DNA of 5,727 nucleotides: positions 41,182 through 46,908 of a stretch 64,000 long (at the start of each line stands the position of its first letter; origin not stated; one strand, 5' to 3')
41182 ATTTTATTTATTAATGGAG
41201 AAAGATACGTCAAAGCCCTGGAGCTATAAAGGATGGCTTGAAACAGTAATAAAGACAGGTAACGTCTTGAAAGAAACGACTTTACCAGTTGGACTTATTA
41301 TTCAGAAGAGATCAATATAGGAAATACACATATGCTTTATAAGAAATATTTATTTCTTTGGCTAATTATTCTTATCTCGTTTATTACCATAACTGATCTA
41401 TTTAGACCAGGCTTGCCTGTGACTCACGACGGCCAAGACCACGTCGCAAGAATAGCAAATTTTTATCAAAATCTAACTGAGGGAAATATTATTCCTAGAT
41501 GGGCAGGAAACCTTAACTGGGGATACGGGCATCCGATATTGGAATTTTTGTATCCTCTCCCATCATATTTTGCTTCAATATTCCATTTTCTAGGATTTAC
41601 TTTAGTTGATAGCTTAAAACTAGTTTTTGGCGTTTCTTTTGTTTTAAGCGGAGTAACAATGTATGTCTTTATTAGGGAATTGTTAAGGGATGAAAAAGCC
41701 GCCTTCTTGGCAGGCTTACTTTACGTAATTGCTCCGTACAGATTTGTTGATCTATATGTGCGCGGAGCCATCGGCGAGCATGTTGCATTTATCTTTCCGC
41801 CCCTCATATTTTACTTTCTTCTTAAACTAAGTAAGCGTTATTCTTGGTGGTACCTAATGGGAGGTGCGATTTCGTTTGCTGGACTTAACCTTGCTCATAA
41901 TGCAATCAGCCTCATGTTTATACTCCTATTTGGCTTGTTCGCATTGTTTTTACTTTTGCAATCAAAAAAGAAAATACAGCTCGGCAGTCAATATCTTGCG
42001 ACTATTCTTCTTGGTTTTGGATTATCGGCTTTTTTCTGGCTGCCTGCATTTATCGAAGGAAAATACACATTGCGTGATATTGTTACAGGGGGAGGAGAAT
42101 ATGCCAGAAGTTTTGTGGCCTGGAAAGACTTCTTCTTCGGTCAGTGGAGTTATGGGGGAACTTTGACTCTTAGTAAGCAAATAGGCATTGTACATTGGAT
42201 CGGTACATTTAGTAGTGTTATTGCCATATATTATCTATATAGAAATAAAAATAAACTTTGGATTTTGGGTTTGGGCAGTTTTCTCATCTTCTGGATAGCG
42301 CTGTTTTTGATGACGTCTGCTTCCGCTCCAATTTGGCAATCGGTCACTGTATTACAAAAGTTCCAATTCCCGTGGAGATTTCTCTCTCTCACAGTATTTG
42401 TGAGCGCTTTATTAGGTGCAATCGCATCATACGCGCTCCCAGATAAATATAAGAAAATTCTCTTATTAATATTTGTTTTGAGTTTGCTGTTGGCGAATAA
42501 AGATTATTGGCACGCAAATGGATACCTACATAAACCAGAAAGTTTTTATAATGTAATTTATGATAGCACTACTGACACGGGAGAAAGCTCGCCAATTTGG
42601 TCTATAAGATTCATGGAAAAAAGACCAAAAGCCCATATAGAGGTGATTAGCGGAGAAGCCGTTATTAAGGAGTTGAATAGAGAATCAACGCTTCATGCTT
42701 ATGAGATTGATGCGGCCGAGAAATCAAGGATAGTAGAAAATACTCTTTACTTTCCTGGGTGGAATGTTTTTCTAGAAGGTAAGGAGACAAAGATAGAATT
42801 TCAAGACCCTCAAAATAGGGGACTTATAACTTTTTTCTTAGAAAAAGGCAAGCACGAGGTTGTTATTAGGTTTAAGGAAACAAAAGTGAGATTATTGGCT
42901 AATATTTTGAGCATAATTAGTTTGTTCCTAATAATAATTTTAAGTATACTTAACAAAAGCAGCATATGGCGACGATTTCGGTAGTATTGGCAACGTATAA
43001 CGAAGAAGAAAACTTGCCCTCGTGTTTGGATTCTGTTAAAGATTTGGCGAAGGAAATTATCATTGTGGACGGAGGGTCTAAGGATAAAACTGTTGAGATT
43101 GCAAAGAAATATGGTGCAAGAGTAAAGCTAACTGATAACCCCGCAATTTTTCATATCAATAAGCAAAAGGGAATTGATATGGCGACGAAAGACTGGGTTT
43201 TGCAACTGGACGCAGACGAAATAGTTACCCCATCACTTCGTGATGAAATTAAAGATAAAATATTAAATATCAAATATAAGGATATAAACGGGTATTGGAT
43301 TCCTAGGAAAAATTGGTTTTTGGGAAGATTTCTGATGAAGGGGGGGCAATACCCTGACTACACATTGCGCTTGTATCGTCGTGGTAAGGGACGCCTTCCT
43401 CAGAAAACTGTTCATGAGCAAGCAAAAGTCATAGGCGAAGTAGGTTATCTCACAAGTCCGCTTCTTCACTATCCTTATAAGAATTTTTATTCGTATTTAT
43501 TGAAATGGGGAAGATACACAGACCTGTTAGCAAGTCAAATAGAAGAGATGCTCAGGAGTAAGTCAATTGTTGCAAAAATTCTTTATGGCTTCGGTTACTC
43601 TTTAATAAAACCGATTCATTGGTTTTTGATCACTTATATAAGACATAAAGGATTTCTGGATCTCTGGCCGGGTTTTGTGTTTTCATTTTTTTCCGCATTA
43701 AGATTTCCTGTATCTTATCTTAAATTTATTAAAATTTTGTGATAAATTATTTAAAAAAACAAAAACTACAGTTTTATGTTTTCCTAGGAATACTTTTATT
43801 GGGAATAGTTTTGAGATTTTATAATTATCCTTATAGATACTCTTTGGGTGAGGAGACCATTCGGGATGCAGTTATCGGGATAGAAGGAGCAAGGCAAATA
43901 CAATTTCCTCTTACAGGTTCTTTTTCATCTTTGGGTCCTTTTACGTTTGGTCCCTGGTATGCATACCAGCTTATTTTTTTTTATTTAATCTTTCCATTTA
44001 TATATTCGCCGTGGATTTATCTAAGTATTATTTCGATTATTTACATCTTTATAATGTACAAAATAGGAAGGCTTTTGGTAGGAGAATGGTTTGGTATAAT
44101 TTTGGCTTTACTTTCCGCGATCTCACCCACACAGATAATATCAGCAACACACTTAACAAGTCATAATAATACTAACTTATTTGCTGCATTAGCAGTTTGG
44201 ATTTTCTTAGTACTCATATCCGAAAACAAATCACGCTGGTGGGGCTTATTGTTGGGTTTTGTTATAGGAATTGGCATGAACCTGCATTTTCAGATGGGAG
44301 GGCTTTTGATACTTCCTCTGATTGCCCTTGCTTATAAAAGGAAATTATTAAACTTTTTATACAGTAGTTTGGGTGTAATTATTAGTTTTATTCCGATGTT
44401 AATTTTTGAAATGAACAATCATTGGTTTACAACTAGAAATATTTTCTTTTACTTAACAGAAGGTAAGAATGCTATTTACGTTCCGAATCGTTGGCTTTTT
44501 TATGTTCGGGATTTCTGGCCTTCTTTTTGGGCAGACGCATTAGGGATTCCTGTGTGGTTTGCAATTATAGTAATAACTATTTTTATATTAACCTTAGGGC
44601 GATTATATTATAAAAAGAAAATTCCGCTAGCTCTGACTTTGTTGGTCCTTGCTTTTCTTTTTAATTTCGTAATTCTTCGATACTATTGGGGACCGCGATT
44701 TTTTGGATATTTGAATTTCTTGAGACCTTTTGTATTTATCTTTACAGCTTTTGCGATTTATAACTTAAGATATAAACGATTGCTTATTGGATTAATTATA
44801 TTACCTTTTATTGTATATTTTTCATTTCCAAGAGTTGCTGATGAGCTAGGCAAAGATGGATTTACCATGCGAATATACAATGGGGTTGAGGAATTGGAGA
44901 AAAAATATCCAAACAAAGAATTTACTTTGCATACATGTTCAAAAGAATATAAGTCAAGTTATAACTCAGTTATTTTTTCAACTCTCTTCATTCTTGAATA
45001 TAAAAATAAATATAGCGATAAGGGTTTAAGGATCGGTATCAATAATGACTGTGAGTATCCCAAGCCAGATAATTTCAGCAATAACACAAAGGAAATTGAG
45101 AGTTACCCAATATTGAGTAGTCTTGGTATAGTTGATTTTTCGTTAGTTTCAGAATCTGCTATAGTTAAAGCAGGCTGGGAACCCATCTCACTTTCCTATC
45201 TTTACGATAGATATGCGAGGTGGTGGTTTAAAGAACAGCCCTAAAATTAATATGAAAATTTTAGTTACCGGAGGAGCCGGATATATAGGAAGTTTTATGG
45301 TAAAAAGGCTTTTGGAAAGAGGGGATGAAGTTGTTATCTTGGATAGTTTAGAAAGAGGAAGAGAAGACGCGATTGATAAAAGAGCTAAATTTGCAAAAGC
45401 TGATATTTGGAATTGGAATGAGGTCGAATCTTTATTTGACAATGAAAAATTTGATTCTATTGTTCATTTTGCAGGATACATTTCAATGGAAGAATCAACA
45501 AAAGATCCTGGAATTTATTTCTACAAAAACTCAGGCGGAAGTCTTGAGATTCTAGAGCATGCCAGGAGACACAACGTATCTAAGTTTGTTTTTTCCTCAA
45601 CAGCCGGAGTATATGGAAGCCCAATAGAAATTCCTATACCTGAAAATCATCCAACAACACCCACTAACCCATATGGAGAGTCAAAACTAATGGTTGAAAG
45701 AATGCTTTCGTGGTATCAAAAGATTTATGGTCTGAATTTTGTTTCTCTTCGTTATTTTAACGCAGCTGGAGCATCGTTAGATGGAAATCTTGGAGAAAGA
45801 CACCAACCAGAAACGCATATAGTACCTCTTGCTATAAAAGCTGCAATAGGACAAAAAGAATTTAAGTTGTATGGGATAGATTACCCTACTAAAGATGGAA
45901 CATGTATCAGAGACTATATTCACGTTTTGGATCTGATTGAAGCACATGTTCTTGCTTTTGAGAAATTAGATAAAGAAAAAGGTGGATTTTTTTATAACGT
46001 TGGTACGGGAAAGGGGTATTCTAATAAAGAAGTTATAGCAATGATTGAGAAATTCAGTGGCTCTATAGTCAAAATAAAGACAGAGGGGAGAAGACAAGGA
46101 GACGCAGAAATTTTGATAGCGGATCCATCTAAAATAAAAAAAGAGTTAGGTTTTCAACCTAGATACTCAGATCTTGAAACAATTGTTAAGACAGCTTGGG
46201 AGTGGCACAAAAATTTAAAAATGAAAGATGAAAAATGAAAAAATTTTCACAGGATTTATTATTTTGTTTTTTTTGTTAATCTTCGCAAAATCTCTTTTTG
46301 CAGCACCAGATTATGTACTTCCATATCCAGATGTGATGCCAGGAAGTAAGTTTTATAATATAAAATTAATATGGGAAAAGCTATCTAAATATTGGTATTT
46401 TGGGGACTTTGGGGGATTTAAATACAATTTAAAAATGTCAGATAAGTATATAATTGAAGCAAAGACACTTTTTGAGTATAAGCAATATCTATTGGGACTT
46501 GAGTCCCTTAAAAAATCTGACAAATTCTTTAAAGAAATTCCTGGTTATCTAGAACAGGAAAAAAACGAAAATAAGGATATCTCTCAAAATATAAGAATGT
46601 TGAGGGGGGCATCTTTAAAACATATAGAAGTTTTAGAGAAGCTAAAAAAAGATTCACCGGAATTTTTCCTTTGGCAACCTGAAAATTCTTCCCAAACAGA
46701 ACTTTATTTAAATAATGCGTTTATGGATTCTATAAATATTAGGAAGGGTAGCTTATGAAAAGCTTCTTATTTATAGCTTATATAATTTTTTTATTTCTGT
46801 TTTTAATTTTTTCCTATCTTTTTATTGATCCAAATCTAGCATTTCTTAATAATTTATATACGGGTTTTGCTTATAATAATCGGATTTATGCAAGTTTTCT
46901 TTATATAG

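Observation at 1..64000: Hyper-expanded surface-glycosylation supercluster: 24 GT-C-like polytopic membrane genes from six families in one 64-kb window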

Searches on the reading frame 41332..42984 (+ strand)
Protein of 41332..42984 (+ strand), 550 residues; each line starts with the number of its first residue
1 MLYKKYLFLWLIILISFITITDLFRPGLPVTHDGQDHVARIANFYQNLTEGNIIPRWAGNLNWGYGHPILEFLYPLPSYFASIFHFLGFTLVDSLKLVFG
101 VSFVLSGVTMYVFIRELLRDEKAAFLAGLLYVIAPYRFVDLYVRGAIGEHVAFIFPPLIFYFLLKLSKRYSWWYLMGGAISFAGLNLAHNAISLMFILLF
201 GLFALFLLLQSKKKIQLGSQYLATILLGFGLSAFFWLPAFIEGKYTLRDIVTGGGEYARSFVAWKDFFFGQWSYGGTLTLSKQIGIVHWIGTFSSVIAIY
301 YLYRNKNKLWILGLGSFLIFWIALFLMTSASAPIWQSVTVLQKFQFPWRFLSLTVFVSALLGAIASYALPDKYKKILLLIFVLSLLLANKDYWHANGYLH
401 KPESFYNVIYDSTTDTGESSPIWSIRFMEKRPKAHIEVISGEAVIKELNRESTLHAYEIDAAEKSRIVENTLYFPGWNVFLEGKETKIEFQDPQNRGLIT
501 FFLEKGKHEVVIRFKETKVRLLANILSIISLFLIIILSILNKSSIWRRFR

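Call 6: search_protein_families(library=pfam, proteins=[window:41332-42984:+], max_evalue=0.01)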
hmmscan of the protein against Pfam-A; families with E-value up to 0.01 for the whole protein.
window:41332-42984:+ (550 aa): 1 family
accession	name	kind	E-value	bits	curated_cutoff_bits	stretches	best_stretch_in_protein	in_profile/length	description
PF10131.15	PTPS_related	-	1.3e-12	47.5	26.4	1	74-399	5-313/621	6-pyruvoyl-tetrahydropterin synthase related domain; membrane protein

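Call 14: search_solved_structures(query=window:41332-42984:+, max_evalue=1)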
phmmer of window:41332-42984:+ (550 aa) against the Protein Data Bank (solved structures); distinct sequences matched with E-value up to 1: 0.

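Call 52: find_homologous_proteins(query=window:41332-42984:+, max_evalue=0.00001)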
Query window:41332-42984:+ (550 aa): 2066 proteins with E <= 0.00001 among 8000 candidates; the best 120 are listed.
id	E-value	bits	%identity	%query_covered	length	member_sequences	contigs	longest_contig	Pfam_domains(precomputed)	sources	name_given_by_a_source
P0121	0.0e+0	1226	100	100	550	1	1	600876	PF10131.16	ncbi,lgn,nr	ncbi:MAG: hypothetical protein HYT07_02180 [Candidatus Levybacteria bacterium]|nr:hypothetical prote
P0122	2.2e-277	939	75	100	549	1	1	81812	PF10131.16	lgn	-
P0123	8.6e-273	924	72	100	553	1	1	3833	PF10131.16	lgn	-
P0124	7.8e-269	911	73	96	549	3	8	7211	PF10131.16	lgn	-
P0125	6.4e-267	905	73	98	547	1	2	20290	PF10131.16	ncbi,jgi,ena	-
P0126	4.8e-265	899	72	100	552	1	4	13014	PF10131.16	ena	-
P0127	9.3e-265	898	72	99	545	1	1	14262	PF10131.16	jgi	-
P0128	7.3e-264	895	72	100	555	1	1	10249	PF10131.16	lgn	-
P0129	1.8e-261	887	72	97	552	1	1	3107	PF10131.16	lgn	-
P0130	2.1e-260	883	70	99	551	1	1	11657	PF10131.16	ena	-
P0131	2.4e-259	880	69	100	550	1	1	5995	PF10131.16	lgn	-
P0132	8.9e-259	878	70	97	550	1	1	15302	PF10131.16,PF09586.17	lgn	-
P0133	2.3e-258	876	73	94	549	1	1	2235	PF10131.16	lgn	-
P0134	2.6e-258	876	72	100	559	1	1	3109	PF10131.16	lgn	-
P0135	8.8e-258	875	70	100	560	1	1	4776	PF10131.16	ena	-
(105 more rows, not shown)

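Call 55: search_solved_structures(query=A2, max_evalue=1)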
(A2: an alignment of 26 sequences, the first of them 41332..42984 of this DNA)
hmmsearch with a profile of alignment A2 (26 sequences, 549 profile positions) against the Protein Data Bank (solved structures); distinct sequences matched with E-value up to 1: 0.

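Call 67: predict_structure(alignment_id=A2)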
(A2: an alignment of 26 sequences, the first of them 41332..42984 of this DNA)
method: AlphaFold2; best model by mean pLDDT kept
length: 550 residues; sequences in the alignment: 26
mean_pLDDT: 83.1   pTM: 0.87
mean pLDDT of the five models: 83.1, 81.4, 78.9, 77.9, 75.2
residues with pLDDT >= 90: 282; 70-90: 170; 50-70: 53; < 50: 45
segments of 3 or more residues with pLDDT < 50: 56-71, 247-255, 412-430
pLDDT, mean of each block of 10 residues (from residue 1): 78 92 85 76 80 53 41 77 93 93 97 97 96 90 85 97 95 93 92 91 96 94 95 83 57 52 87 61 89 96 96 97 94 85 80 96 94 90 90 71 73 42 37 80 92 89 92 79 89 73 95 86 92 84 56
secondary structure, 60 per line:
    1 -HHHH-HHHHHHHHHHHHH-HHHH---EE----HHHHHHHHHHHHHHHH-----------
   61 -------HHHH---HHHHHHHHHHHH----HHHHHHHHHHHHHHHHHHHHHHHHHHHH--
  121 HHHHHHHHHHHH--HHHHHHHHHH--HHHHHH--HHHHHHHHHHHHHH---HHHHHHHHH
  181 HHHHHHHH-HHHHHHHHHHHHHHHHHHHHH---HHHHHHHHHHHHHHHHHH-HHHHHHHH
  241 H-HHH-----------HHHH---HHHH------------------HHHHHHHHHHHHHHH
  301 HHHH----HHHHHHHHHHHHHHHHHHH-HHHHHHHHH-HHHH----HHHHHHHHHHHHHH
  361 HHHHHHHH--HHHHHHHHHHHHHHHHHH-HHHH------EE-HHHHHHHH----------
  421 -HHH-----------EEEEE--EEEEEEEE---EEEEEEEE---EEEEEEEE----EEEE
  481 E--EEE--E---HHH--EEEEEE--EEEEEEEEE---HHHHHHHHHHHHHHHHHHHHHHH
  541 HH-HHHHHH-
elements in order: H2-5 H7-19 H21-24 H34-49 H68-71 H75-86 H91-118 H121-132 H135-144 H147-152 H155-168 H172-188 H190-210 H214-231 H233-241 H257-260 H264-267 H286-304 H309-327 H329-337 H339-342 H347-368 H371-388 H390-393 H403-410 E436-440 E443-450 E454-461 E465-472 E477-481 E484-486 E498-503 E506-514 H518-542 H544-549

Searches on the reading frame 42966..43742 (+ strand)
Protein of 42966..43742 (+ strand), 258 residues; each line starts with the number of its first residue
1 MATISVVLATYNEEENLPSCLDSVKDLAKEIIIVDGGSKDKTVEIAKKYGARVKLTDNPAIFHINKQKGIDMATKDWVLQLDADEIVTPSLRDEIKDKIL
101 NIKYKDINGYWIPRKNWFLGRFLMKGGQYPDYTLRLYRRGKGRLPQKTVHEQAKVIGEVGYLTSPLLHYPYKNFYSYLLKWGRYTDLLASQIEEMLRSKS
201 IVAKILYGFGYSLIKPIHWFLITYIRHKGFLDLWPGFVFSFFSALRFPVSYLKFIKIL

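Call 7: search_protein_families(library=pfam, proteins=[window:42966-43742:+], max_evalue=0.01)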
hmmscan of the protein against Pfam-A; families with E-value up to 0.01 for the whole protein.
window:42966-43742:+ (258 aa): 2 families
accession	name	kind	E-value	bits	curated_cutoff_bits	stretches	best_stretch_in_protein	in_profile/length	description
PF00535.33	Glycos_transf_2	-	2.2e-22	80.2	23.3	1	5-91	1-95/168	Glycosyl transferase family 2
PF13704.12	Glyco_tranf_2_4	-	1.7e-06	28.8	27.5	1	12-88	2-85/98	Glycosyl transferase family 2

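Call 33: search_protein_families(library=ncbifam, proteins=[window:42966-43742:+], max_evalue=0.00001)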
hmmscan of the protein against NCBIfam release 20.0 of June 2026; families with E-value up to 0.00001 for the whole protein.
window:42966-43742:+ (258 aa): 10 families
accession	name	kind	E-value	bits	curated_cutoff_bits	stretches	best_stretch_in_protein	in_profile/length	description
TIGR04283.1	glyco_like_mftF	equivalog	5.9e-14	52.2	182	1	4-99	1-97/221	TIGR04283 family arsenosugar biosynthesis glycosyltransferase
TIGR04195.1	S_glycosyl_SunS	equivalog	7.2e-12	44.9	350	1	3-88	58-145/421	SunS family peptide S-glycosyltransferase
NF007482.0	PRK10073.1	equivalog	4.2e-11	42.4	423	1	3-94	7-105/334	glycosyltransferase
NF010496.0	PRK13915.1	equivalog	4.1e-09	36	262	1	2-58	31-93/307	glucosyl-3-phosphoglycerate synthase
TIGR04182.1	glyco_TIGR04182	equivalog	7e-09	35.5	325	1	4-98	2-96/293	S-layer glycoprotein N-glycosyltransferase AglJ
NF041875.1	EPS_EpsD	equivalog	7.6e-08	32.1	370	1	4-91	1-96/325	exopolysaccharide biosynthesis glycosyltransferase EpsD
NF041391.1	DPhHxTase_Halo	equivalog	1.9e-07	30.3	375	1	9-86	2-80/213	dolichyl-phosphate hexose transferase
NF038302.1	EPS_HpsE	equivalog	5e-07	29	300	1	4-76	3-80/307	hormogonium polysaccharide biosynthesis glycosyltransferase HpsE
TIGR03937.1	PgaC_IcaA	equivalog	6e-07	28.7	422.3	1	3-88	46-139/407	poly-beta-1,6-N-acetyl-D-glucosamine synthase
NF050050.1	ProtGlycPglI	equivalog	6.8e-06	25.7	500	1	1-95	1-104/306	GalNAc(5)-diNAcBac-PP-undecaprenol beta-1,3-glucosyltransferase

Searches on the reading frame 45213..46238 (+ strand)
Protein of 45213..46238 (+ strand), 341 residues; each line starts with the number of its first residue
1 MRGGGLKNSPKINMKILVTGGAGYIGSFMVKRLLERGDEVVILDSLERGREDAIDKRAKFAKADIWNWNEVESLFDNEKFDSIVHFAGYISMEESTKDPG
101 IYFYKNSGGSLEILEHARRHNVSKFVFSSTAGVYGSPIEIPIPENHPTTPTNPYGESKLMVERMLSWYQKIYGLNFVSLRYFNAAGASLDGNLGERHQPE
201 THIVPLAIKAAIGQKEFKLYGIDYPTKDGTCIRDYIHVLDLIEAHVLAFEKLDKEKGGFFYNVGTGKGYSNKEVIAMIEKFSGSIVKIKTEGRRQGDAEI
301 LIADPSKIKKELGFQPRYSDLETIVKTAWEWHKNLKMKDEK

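Call 7: search_protein_families(library=pfam, proteins=[window:45213-46238:+], max_evalue=0.01)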
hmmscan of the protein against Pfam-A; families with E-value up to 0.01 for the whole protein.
window:45213-46238:+ (341 aa): 10 families
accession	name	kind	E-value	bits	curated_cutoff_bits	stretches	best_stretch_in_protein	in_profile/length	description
PF01370.27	Epimerase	-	1.6e-58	198.4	20.9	1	16-264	1-240/240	NAD dependent epimerase/dehydratase family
PF16363.11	GDP_Man_Dehyd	-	5.1e-56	191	27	1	17-322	1-327/332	GDP-mannose 4,6 dehydratase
PF04321.23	RmlD_sub_bind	-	4.3e-15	56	27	1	14-165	1-136/287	RmlD substrate binding domain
PF01073.25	3Beta_HSD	-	9.7e-15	54.8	22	1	17-164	1-156/280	3-beta hydroxysteroid dehydrogenase/isomerase family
PF02719.21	Polysacc_synt_2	-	1.9e-11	44.2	20.2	1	16-187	1-174/293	Polysaccharide biosynthesis protein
PF07993.18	NAD_binding_4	-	1.1e-08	35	20.1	2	78-194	87-217/258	Male sterility protein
PF13460.12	NAD_binding_10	-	1.6e-06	28.6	27.2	1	20-165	1-131/184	NAD(P)H-binding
PF00106.31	adh_short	-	5.3e-05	23.2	26.6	1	16-77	3-70/195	short chain dehydrogenase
PF08659.16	KR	-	0.00035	21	22.6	1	16-137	3-144/180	KR domain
PF03435.24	Sacchrp_dh_NADP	-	0.0027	18.5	25.1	0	21-94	5-83/129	Saccharopine dehydrogenase NADP binding domain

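Call 34: search_protein_families(library=ncbifam, proteins=[window:45213-46238:+], max_evalue=0.00001)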
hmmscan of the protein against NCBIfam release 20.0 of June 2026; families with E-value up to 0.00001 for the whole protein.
window:45213-46238:+ (341 aa): 24 families
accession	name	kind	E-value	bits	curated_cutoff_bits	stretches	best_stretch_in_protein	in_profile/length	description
TIGR01179.1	galE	equivalog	3.1e-118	394.4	262.3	1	15-336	1-329/332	UDP-glucose 4-epimerase GalE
NF007956.0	PRK10675.1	subfamily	2.5e-71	240.6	394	1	14-333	1-330/338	UDP-glucose 4-epimerase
TIGR01181.1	dTDP_gluc_dehyt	equivalog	1.1e-41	143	365.1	1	15-334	1-313/321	dTDP-glucose 4,6-dehydratase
TIGR02197.1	heptose_epim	equivalog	8e-34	117.2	274.6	1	16-284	1-262/316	ADP-glyceromanno-heptose 6-epimerase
TIGR04180.1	EDH_00030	hypoth_equivalog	3.5e-32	111.6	475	1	16-319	1-297/297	NAD-dependent 4,6-dehydratase LegB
NF007490.0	PRK10084.1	subfamily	5.2e-23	81.6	649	1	14-332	1-334/361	dTDP-glucose 4,6-dehydratase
NF007582.0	PRK10217.1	equivalog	9.4e-21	74.3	698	1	15-292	3-280/355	dTDP-glucose 4,6-dehydratase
NF043036.1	ErythonDh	equivalog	9.5e-20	71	325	1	14-170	1-165/321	D-erythronate dehydrogenase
NF011728.1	PRK15181.1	equivalog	1.1e-19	70.6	760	1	15-332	17-337/348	Vi polysaccharide biosynthesis UDP-N-acetylglucosaminuronic acid C-4 epimerase TviC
TIGR02622.1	CDP_4_6_dhtase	equivalog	3.3e-18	65.9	278.45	1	14-340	5-338/352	CDP-glucose 4,6-dehydratase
NF047922.1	GDPFucSynFcl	equivalog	5.1e-17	62.3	500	1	14-333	3-302/308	GDP-L-fucose synthase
NF008360.0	PRK11150.1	equivalog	2.4e-13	50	452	1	16-282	2-254/310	ADP-glyceromanno-heptose 6-epimerase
NF008872.0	PRK11908.1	equivalog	1.1e-12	47.7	294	1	14-287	2-276/349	bifunctional UDP-4-keto-pentose/UDP-xylose synthase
NF042422.1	oxyalk_red_OleD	equivalog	1.2e-12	47.9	580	1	14-136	1-116/329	2-alkyl-3-oxoalkanoate reductase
TIGR03466.1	HpnA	hypoth_equivalog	1.5e-12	47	367.65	1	14-166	1-153/327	hopanoid-associated sugar epimerase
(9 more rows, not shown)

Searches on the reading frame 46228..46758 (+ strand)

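Call 7: search_protein_families(library=pfam, proteins=[window:46228-46758:+], max_evalue=0.01)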
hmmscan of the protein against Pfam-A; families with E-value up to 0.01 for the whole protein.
window:46228-46758:+ (176 aa): 1 family
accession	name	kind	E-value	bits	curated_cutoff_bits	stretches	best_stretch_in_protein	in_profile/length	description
PF18915.5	DUF5667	-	0.00046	21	27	1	36-145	2-98/99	Domain of unknown function (DUF5667)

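Call 34: search_protein_families(library=ncbifam, proteins=[window:46228-46758:+], max_evalue=0.00001)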
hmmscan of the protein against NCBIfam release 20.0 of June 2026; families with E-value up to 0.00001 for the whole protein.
window:46228-46758:+ (176 aa): 0 families
